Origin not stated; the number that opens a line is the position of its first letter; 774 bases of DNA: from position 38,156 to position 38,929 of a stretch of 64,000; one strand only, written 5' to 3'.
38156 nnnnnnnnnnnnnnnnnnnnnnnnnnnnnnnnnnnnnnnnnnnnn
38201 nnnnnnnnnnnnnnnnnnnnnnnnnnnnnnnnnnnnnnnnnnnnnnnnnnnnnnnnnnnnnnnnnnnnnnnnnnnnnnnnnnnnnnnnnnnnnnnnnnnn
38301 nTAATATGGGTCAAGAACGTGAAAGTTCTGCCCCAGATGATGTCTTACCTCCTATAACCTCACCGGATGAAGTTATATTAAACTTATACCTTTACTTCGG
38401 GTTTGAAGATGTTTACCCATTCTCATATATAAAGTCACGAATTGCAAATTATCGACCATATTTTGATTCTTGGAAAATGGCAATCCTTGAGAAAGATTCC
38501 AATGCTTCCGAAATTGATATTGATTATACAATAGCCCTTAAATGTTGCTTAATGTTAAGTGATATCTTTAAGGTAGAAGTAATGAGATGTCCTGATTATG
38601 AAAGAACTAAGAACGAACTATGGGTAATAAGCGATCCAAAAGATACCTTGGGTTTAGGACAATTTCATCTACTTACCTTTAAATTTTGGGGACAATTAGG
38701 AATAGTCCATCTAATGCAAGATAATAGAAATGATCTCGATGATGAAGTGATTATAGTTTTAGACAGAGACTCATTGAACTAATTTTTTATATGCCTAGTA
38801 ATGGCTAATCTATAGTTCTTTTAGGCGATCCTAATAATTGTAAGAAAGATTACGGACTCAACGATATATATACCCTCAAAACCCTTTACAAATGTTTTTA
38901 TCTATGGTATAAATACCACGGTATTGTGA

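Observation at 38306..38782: Orphan 158-aa gene translationally coupled to fusA and inserted between fusA and tuf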

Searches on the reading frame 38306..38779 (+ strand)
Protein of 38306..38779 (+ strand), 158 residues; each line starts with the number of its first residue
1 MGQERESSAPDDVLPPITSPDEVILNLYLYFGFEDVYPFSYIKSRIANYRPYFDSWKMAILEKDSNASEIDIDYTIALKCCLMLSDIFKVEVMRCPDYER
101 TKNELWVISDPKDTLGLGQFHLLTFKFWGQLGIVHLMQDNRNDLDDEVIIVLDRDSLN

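Call 3: search_protein_families(library=pfam, proteins=[window:38306-38779:+], max_evalue=10)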
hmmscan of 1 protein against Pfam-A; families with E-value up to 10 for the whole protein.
window:38306-38779:+ (158 aa): 0 families

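Call 4: search_protein_families(library=ncbifam, proteins=[window:38306-38779:+], max_evalue=10)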
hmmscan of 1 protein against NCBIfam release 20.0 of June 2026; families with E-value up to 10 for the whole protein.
window:38306-38779:+ (158 aa): 0 families

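Call 5: find_homologous_proteins(query=window:38306-38779:+, max_evalue=0.01)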
Query window:38306-38779:+ (158 aa): 1 proteins with E <= 0.01 among 11 candidates.
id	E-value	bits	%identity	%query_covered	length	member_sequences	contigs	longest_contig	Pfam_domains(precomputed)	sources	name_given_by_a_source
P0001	6.1e-103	359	100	100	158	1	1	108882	-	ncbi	-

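Call 8: list_cluster_members(proteins=[P0001])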
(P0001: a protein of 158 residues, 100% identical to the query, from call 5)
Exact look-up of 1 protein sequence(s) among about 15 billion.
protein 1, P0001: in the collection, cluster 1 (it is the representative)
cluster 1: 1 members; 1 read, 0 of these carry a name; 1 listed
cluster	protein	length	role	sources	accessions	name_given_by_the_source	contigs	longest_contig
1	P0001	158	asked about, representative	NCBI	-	-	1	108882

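Call 9: find_encoding_contigs(protein=P0001, flank=3000, max_places=4)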
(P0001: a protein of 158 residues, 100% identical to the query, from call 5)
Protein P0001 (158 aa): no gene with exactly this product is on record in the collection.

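Call 13: search_protein_representatives(protein=window:38306-38779:+)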
Query: 158 residues. Proteins with E-value up to 0.001 (for the whole library): 1; up to 1e-10: 1; up to 1e-30: 1. The best 1 are listed.
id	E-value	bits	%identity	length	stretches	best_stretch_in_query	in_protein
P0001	2.0e-103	359.3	100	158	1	1-158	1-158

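Call 15: predict_structure(protein=window:38306-38779:+)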
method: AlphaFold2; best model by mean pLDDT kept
length: 158 residues; sequences in the alignment: 1
mean_pLDDT: 47.1   pTM: 0.37
mean pLDDT of the five models: 47.1, 37.5, 36.3, 36.1, 28.8
residues with pLDDT >= 90: 0; 70-90: 0; 50-70: 72; < 50: 86
segments of 3 or more residues with pLDDT < 50: 3-13, 62-72, 90-93, 102-149, 152-158
pLDDT, mean of each block of 10 residues (from residue 1): 44 51 54 56 61 54 45 54 57 50 36 32 34 39 44 42
secondary structure, 60 per line:
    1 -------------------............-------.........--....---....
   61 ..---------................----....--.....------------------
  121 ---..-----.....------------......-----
elements in order: H20-31 H39-47 H50-53 E57-62 H72-87 E92-95 H98-102 E131-135 E148-153

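Call 30: search_protein_families(library=phrogs, proteins=[window:38306-38779:+], max_evalue=0.1)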
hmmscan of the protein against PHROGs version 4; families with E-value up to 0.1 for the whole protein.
window:38306-38779:+ (158 aa): 0 families

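Call 31: search_protein_families(library=padloc, proteins=[window:38306-38779:+], max_evalue=0.1)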
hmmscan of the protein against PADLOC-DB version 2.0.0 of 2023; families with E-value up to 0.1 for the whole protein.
window:38306-38779:+ (158 aa): 0 families

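Call 37: search_solved_structures(query=window:38306-38779:+, max_evalue=10)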
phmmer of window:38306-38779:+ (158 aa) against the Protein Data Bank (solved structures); distinct sequences matched with E-value up to 10: 3.
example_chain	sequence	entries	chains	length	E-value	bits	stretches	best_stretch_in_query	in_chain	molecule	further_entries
6rlo_A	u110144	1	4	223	0.84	12.5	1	34-68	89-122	AT1412dm Fab Fragment (Heavy Chain)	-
6rlm_A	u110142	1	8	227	0.87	12.5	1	34-68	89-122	AT1412dm Fab (Heavy Chain)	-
8k3f_A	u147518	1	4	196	1.1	12.2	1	84-119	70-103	Recombination protein RecR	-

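Call 51: find_related_loci(query=window:38306-38779:+, collection=metagenome_contigs, flank=5000)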
Query window:38306-38779:+ (158 aa) in metagenome_contigs; peptide patterns used: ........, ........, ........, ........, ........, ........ (x = any residue, [..] = any of these).
78 stretches matched a pattern, but none encodes a relative of the query by tblastn (E <= 1e-3).

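Call 52: find_related_loci(query=window:38306-38779:+, collection=viral_contigs, flank=5000)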
Query window:38306-38779:+ (158 aa) in viral_contigs; peptide patterns used: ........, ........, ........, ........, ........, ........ (x = any residue, [..] = any of these).
7 stretches matched a pattern, but none encodes a relative of the query by tblastn (E <= 1e-3).

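Call 68: fold_search(model_id=the predicted structure, library=pdb)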
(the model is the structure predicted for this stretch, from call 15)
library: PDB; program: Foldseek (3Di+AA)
matches with E <= 10: 360; with E <= 0.001: 0
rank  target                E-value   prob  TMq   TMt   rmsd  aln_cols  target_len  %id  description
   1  4p3n_A                1.9e-01  0.10  0.22  0.12  11.1       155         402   12  Structural Basis for Full-Spectrum Inhibition of Threonyl-tRNA Synthetase by Borrelidin 1 (released 2015-03-11)
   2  5wol                  2.6e-01  0.16  0.18  0.14   5.9        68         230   12  Crystal structure of dihydrodipicolinate reductase DapB from Coxiella burnetii (released 2017-08-16)
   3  6vu9                  2.9e-01  0.10  0.21  0.08  11.3       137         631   12  Crystal structure of threonyl-tRNA synthetase (ThrRS) from Stenotrophomonas maltophilia K279a (released 2020-03-04)
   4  6l2p_A                2.9e-01  0.09  0.21  0.11  11.6       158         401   10  Threonyl-tRNA synthetase from Salmonella enterica in the apo form (released 2020-01-15)
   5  4hwo_B                3.1e-01  0.08  0.21  0.11  11.1       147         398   10  Crystal structure of E. coli Threonyl-tRNA synthetase bound to a novel inhibitor (released 2013-09-18)
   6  8h99_B                3.5e-01  0.08  0.21  0.12  10.9       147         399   10  Crystal structure of E. coli ThrS catalytic domain mutant (released 2023-02-08)
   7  8h99_A                4.0e-01  0.08  0.22  0.12  11.1       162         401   10  Crystal structure of E. coli ThrS catalytic domain mutant (released 2023-02-08)
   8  4hwo_A                4.3e-01  0.08  0.23  0.12  11.1       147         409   11  Crystal structure of E. coli Threonyl-tRNA synthetase bound to a novel inhibitor (released 2013-09-18)
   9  5bqt_A                4.3e-01  0.04  0.17  0.12  15.7       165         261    8  Structure of TrmBL2, an archaeal chromatin protein, shows a novel mode of DNA binding. (released 2015-09-02)
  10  5zy9_C                4.5e-01  0.12  0.26  0.13  10.9       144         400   10  Structural basis for a tRNA synthetase (released 2019-06-12)
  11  5kt0                  4.5e-01  0.09  0.19  0.13  12.0       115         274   13  Dihydrodipicolinate reductase from the industrial and evolutionarily important cyanobacteria Anabaena variabilis. (released 2016-09-07)
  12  5zy9_E                4.8e-01  0.10  0.24  0.12  10.8       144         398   10  Structural basis for a tRNA synthetase (released 2019-06-12)
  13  7wmi_A                4.8e-01  0.08  0.22  0.11  11.5       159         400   10  Threonyl-tRNA synthetase from Salmonella enterica in complex with an inhibitor (released 2022-04-27)
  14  8wia_B                4.8e-01  0.07  0.20  0.11  11.8       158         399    9  Crystal structure of E. coli ThrS catalytic domain mutant G463S (released 2024-07-24)
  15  8wih_A                4.8e-01  0.07  0.22  0.12  11.1       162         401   10  Crystal structure of E. coli ThrS catalytic domain mutant G463A in complex with ATP (released 2024-07-24)
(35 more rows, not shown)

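Call 69: search_dna_similar(query=window:38306-38779:+, collection=phages, mode=protein, max_evalue=0.01, max_rows=5)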
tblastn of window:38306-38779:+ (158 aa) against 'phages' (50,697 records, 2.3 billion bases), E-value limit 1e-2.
No match.

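Call 70: search_dna_similar(query=window:38306-38779:+, collection=plasmids, mode=protein, max_evalue=0.01, max_rows=5)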
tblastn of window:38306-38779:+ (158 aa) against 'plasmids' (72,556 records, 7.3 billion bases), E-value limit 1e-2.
No match.
